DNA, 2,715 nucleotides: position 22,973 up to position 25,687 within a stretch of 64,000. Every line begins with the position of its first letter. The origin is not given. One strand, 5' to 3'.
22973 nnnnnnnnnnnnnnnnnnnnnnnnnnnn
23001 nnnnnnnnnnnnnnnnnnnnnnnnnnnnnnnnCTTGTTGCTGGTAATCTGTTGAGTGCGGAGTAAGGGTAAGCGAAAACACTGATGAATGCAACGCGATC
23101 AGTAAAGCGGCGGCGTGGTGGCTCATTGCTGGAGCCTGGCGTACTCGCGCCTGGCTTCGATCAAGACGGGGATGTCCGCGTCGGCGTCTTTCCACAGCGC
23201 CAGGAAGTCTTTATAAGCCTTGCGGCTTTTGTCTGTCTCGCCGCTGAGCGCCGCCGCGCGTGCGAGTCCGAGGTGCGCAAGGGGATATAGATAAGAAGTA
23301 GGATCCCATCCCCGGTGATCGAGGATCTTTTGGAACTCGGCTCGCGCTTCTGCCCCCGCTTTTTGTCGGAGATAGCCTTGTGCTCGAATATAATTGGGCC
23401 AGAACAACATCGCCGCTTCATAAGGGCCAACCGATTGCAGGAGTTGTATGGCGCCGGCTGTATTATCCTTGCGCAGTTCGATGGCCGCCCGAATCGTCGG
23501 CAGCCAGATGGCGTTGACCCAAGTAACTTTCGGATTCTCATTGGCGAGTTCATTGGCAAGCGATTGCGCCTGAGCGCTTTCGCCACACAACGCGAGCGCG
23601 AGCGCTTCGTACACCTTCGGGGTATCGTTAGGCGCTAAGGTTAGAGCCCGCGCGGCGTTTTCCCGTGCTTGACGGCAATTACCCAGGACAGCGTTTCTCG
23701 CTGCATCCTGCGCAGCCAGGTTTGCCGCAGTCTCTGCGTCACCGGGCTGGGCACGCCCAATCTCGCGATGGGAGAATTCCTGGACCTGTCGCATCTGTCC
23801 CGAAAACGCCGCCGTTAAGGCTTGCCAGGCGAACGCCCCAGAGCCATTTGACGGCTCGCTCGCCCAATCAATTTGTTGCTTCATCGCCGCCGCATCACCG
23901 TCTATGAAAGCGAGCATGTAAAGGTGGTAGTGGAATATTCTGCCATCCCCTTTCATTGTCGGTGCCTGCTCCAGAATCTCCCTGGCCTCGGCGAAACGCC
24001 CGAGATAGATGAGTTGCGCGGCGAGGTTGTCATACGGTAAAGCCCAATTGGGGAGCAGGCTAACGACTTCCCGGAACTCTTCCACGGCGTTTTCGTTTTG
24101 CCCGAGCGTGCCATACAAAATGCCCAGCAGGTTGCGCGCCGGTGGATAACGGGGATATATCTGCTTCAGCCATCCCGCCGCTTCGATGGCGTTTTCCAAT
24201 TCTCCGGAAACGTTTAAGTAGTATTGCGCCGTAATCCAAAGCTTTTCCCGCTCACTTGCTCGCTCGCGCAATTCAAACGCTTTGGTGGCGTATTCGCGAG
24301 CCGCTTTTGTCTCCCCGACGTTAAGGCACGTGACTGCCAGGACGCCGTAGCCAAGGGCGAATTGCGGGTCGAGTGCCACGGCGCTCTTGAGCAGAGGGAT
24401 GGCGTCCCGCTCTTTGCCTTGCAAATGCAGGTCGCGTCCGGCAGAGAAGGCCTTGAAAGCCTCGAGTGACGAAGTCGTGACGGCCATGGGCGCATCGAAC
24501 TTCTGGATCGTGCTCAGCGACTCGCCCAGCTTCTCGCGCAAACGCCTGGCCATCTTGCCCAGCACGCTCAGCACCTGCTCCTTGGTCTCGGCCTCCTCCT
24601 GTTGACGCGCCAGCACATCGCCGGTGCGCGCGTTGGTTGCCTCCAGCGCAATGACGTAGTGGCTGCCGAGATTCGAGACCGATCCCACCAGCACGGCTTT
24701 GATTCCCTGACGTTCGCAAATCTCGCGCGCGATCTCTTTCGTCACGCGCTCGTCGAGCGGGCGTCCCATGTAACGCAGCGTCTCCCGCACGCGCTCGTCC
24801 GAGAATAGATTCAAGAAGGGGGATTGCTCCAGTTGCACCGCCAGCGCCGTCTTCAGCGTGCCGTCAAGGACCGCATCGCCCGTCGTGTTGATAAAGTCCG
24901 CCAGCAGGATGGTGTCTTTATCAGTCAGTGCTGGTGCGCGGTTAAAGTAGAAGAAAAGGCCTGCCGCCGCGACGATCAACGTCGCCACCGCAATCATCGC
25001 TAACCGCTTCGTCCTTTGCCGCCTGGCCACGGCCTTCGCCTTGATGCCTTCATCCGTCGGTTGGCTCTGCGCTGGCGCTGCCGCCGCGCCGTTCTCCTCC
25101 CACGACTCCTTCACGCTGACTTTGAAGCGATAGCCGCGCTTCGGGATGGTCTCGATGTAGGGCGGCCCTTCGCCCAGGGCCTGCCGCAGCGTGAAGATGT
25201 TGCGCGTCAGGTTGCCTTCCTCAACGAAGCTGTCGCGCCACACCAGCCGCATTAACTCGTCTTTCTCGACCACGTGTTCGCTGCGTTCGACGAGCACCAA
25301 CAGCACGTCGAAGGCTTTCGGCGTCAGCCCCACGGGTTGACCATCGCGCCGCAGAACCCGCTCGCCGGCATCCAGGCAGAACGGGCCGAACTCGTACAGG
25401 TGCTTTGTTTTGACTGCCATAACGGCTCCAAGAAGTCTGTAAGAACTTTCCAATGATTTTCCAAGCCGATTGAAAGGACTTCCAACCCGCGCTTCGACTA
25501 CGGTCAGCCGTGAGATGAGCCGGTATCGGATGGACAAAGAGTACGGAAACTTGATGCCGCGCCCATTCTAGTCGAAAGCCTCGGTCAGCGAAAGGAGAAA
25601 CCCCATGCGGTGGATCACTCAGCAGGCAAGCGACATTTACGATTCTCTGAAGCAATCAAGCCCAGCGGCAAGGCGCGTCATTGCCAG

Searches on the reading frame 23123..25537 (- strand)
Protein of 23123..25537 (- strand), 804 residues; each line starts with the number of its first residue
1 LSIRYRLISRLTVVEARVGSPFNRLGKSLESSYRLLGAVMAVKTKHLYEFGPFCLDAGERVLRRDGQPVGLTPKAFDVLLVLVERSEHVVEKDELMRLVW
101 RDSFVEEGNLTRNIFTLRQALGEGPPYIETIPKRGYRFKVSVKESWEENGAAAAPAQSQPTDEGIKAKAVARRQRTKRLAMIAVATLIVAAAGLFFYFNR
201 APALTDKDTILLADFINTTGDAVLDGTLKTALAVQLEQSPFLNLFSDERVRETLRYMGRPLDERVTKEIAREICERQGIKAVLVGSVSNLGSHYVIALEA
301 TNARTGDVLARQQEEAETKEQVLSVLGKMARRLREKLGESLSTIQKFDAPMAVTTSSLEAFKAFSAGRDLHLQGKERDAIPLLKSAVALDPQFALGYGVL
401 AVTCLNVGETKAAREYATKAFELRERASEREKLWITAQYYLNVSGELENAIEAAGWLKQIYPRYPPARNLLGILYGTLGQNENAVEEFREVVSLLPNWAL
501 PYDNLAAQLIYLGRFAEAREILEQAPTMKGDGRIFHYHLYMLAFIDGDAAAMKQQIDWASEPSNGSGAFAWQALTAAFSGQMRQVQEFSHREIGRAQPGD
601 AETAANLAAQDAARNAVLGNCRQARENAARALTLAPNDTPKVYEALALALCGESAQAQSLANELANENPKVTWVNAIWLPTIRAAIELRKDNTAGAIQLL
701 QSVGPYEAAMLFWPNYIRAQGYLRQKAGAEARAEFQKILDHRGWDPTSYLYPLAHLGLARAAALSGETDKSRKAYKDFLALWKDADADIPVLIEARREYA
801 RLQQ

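Call 27: search_protein_families(library=pfam, proteins=[window:23123-25537:-], max_evalue=0.00001)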
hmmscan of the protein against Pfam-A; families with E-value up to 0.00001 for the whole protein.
window:23123-25537:- (804 aa): 8 families
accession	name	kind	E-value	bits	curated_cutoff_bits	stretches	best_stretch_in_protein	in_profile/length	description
PF00486.34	Trans_reg_C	-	9.2e-17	61.3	26.2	1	66-138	1-77/77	Transcriptional regulatory protein, C terminal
PF07719.23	TPR_2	-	6.9e-11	41.8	27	0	467-497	3-33/34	Tetratricopeptide repeat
PF13181.12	TPR_8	-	4.5e-10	39.3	25.7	0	467-494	3-30/34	Tetratricopeptide repeat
PF13424.12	TPR_12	-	8.9e-09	35.9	30.1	0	719-783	10-76/77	Tetratricopeptide repeat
PF14559.12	TPR_19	-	1.6e-07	32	25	0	372-416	3-47/68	Tetratricopeptide repeat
PF00515.34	TPR_1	-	1.7e-07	31.2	27.8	0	467-497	3-33/34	Tetratricopeptide repeat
PF13431.12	TPR_17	-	3.6e-07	30.4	24.4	0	382-415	1-34/34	Tetratricopeptide repeat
PF13428.12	TPR_14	-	1.4e-06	28.8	23.5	0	754-786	3-35/44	Tetratricopeptide repeat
